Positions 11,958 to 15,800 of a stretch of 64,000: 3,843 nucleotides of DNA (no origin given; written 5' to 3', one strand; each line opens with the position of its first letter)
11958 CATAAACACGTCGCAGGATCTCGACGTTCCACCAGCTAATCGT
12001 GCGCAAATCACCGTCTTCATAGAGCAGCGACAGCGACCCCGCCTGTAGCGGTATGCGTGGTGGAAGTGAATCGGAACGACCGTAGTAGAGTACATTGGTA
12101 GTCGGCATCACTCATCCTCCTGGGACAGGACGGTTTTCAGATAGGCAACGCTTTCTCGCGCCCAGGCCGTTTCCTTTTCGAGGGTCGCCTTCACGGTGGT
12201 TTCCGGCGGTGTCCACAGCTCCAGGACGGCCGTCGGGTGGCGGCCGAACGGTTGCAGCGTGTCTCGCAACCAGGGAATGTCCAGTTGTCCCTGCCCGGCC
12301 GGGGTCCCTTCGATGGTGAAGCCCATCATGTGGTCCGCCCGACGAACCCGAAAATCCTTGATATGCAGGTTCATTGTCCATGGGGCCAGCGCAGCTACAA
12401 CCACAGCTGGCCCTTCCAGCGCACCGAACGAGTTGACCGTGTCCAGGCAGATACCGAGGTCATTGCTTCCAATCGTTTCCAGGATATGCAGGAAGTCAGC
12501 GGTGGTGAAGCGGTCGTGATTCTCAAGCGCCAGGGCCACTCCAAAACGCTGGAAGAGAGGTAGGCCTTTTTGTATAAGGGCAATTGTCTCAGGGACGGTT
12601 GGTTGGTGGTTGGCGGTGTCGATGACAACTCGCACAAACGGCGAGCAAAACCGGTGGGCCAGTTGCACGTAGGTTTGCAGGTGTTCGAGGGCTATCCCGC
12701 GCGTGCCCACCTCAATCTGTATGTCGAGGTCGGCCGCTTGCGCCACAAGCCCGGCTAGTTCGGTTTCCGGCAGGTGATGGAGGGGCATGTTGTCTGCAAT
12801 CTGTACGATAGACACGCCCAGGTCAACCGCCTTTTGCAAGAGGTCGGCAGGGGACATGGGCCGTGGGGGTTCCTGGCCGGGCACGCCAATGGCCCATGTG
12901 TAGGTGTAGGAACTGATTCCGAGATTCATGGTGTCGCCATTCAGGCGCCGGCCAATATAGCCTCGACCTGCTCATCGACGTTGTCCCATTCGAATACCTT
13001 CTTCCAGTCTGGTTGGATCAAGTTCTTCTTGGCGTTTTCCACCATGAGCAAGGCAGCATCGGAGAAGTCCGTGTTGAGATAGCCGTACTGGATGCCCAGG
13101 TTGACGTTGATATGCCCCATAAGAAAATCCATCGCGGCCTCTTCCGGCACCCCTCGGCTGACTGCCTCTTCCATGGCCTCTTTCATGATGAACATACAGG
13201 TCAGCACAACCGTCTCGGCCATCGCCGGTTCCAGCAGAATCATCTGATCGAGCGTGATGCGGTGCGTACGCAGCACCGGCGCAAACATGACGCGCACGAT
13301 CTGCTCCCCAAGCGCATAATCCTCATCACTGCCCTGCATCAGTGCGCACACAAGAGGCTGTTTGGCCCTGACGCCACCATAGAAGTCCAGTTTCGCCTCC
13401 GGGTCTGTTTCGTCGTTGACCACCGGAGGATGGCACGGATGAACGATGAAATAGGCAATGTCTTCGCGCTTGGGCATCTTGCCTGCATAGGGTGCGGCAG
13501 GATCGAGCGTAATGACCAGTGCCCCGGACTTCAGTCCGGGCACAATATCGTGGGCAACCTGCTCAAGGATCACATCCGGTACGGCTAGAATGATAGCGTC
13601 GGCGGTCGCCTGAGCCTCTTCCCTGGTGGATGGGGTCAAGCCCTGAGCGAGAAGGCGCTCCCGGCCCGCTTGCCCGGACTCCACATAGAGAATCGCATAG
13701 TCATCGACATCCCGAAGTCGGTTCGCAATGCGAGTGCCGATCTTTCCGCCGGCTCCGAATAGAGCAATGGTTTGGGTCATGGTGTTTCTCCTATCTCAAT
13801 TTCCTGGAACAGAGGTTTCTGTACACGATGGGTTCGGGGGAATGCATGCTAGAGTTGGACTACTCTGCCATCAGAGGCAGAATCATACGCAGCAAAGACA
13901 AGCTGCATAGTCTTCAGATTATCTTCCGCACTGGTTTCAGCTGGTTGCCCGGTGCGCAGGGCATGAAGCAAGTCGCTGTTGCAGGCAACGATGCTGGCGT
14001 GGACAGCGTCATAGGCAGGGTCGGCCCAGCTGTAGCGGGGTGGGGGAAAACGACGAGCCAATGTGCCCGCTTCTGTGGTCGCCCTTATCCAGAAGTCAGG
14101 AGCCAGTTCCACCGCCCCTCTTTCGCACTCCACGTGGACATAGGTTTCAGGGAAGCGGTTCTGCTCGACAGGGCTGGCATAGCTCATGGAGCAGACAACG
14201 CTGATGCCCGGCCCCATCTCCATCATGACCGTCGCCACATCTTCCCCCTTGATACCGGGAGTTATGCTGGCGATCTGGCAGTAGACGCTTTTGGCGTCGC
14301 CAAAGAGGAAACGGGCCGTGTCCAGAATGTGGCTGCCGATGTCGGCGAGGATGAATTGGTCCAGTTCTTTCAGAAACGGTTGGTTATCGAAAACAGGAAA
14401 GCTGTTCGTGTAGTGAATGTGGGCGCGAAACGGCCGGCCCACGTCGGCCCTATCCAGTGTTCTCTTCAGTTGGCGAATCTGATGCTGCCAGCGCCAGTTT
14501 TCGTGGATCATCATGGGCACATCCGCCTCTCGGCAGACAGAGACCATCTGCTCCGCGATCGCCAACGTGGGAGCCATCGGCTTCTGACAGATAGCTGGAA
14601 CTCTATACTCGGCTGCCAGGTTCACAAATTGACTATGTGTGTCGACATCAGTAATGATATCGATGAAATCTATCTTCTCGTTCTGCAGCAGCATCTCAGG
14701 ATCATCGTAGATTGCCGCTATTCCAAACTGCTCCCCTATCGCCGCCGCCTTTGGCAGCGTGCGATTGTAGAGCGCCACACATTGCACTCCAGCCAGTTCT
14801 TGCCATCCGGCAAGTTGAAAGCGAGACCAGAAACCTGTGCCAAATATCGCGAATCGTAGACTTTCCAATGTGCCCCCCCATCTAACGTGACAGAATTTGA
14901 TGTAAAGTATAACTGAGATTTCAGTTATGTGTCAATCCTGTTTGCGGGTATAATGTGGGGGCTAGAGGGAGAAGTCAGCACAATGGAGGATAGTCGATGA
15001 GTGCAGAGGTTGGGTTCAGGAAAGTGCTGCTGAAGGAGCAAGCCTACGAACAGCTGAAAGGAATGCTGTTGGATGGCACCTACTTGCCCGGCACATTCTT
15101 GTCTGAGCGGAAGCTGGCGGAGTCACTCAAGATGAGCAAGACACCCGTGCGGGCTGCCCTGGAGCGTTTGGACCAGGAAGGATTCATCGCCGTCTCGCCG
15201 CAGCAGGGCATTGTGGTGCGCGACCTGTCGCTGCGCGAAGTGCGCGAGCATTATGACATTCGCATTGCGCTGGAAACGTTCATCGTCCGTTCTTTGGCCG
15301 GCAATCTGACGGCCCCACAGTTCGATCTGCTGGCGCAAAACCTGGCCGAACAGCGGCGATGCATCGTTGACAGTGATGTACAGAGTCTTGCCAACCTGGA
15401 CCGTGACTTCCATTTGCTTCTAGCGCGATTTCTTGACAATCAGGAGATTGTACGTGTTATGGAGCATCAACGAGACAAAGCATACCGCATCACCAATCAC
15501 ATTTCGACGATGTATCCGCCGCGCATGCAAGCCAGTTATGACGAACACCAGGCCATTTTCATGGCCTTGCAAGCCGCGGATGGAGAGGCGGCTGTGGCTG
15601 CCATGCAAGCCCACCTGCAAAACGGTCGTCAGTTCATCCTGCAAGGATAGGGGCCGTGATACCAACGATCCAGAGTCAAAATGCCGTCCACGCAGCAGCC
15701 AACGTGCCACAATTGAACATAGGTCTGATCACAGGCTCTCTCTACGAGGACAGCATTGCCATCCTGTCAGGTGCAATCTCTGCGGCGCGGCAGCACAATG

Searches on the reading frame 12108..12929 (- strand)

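Call 76: search_protein_families(library=pfam, max_evalue=0.00001, proteins=[window:12108-12929:-])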
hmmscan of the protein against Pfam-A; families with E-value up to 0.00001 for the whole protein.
window:12108-12929:- (273 aa): 1 family
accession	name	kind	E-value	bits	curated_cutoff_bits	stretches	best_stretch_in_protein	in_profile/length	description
PF01261.30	AP_endonuc_2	-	4.8e-19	69.5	31.1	1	34-265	4-247/249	Xylose isomerase-like TIM barrel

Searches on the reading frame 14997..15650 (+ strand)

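Call 77: search_protein_families(library=pfam, max_evalue=0.00001, proteins=[window:14997-15650:+])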
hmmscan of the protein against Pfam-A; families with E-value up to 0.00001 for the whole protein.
window:14997-15650:+ (217 aa): 2 families
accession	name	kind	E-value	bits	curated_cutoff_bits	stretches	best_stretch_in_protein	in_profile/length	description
PF07729.17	FCD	-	4.7e-25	88.9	24.3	1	85-208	2-124/125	FCD domain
PF00392.27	GntR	-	1.5e-16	60.2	27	1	12-74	1-64/64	Bacterial regulatory proteins, gntR family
